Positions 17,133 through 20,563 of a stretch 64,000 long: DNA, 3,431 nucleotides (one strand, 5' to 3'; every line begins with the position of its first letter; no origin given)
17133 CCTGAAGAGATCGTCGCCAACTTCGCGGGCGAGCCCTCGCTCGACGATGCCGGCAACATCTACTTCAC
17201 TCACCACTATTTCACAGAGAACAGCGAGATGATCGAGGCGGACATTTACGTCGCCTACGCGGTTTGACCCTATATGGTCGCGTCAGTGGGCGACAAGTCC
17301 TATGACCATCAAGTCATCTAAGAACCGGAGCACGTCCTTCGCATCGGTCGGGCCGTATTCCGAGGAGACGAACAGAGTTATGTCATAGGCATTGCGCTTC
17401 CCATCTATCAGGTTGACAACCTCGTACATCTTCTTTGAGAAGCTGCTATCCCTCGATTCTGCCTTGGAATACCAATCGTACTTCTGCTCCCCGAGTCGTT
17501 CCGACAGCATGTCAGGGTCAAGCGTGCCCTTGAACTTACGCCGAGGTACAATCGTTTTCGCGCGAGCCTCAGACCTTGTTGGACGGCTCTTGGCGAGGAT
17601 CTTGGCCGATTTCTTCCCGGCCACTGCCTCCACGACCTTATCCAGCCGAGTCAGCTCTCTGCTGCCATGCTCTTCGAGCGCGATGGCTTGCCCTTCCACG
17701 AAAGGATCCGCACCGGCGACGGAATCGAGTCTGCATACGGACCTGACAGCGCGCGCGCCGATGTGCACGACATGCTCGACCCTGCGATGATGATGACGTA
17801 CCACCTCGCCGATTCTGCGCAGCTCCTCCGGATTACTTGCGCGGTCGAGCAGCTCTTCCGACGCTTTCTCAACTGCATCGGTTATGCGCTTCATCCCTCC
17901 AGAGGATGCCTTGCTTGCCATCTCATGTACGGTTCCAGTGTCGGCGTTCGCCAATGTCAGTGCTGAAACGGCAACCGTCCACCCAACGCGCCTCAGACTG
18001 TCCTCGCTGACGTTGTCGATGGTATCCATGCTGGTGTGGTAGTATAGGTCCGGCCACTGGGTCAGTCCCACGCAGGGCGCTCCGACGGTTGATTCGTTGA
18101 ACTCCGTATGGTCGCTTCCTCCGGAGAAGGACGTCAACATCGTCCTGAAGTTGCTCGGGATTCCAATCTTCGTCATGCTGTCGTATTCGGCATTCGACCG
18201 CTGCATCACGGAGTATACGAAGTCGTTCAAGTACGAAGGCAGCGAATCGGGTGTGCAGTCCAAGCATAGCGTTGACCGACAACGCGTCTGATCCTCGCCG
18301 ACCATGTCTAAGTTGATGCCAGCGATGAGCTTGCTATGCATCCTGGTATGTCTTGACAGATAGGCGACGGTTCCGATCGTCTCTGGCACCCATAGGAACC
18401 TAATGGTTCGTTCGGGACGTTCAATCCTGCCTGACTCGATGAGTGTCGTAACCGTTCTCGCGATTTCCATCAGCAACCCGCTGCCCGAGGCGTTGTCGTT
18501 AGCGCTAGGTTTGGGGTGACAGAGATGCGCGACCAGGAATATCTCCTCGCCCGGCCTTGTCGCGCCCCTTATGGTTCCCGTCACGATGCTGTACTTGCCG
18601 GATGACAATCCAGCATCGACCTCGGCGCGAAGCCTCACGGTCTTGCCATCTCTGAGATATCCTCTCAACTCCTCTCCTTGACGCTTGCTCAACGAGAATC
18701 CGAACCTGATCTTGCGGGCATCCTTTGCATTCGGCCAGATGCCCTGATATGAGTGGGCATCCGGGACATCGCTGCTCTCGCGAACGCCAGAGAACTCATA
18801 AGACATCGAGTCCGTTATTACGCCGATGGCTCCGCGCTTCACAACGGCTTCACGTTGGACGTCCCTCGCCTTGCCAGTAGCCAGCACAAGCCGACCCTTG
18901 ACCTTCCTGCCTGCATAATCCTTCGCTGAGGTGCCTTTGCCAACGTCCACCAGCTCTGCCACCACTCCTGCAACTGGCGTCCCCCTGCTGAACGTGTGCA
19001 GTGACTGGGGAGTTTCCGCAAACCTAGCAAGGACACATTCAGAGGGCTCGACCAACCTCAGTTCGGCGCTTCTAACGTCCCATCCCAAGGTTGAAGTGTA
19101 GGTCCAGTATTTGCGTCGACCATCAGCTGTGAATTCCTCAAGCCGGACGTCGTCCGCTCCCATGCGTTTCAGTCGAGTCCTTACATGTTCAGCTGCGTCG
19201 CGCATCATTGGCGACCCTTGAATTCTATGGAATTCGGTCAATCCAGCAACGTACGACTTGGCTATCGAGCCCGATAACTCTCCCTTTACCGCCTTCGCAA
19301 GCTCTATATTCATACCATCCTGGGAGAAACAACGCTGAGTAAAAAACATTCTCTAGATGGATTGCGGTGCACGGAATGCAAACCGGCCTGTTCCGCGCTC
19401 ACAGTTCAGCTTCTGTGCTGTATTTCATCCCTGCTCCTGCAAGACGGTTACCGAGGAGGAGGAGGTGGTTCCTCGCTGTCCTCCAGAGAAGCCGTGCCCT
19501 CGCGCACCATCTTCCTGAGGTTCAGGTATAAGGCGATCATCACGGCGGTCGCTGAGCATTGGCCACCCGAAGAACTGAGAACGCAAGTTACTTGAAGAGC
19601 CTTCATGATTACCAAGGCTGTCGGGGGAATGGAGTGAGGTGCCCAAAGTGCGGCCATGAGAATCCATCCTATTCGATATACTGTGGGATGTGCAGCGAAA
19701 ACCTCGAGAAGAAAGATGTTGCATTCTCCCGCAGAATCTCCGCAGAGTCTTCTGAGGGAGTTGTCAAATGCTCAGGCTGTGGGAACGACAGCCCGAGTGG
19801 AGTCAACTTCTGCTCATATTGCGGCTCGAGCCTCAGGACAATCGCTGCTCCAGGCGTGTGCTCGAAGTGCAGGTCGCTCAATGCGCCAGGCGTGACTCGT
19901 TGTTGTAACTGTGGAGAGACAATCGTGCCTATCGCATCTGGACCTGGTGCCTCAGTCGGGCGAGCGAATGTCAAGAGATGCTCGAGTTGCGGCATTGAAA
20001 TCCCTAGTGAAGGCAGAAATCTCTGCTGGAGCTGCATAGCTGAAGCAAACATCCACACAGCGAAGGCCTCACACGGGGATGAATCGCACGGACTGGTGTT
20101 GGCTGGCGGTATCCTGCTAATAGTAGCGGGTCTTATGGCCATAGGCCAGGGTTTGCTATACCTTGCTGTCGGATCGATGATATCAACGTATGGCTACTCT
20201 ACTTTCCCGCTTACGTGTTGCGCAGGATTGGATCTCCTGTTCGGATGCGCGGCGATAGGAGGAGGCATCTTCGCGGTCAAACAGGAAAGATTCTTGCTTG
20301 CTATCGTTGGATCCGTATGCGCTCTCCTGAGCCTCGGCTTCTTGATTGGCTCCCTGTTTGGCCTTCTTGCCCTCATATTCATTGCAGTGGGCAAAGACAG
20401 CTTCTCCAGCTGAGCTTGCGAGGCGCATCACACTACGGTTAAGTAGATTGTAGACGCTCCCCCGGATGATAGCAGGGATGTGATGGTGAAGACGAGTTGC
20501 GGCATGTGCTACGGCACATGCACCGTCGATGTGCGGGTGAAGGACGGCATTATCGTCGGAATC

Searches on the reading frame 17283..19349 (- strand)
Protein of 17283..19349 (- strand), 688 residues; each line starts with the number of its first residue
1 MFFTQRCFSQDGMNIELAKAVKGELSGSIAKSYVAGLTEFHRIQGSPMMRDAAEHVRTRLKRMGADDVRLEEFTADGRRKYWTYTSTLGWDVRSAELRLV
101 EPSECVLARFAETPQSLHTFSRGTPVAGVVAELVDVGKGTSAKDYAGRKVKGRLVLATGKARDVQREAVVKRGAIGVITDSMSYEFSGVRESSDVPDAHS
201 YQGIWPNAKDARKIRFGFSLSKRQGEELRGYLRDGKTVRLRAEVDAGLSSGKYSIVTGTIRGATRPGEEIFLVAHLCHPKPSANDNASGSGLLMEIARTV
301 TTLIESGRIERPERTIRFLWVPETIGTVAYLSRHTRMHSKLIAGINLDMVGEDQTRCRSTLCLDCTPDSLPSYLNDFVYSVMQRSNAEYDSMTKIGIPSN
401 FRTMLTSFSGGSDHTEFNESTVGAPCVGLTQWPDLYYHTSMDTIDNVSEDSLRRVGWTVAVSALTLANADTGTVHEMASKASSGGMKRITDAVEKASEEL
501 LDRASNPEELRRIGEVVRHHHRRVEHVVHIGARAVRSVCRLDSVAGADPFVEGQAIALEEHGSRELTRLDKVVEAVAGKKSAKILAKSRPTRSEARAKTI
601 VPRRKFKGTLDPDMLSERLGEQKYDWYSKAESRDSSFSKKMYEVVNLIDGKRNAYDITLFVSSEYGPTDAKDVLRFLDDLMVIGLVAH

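Call 20: search_protein_families(library=pfam, proteins=[window:17283-19349:-], max_evalue=0.0001)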
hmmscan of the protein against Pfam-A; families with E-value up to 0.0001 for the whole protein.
window:17283-19349:- (688 aa): 2 families
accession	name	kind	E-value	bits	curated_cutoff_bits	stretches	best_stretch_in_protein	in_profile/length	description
PF16254.10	DUF4910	-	4.4e-21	75.3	26.6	1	202-455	50-233/247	Domain of unknown function (DUF4910)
PF04389.22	Peptidase_M28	-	1.6e-18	67.6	21.3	1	256-460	2-190/193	Peptidase family M28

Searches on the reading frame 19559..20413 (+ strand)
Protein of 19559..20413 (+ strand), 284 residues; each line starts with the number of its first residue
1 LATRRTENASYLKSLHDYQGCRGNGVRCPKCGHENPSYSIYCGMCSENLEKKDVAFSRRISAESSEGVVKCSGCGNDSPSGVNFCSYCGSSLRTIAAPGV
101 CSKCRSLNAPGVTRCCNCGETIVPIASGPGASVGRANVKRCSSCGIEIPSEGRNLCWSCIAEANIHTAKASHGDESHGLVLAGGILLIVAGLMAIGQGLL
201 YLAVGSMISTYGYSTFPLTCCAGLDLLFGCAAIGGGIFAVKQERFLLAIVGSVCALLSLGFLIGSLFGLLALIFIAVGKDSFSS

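Call 20: search_protein_families(library=pfam, proteins=[window:19559-20413:+], max_evalue=0.0001)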
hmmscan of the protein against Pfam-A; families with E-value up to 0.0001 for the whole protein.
window:19559-20413:+ (284 aa): 4 families
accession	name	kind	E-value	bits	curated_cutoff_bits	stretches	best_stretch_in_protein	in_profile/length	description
PF12773.13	DZR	-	1.3e-14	54.5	27.3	2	28-89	1-45/45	Double zinc ribbon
PF13240.11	Zn_Ribbon_1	-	6.6e-08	32.5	25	0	28-45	2-19/23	zinc-ribbon domain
PF24463.1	DUF7577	-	2.7e-06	27.3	28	0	25-50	2-27/27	Domain of unknown function (DUF7577)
PF13248.11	Zn_ribbon_3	-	1.3e-05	24.9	27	0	69-90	3-24/26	zinc-ribbon domain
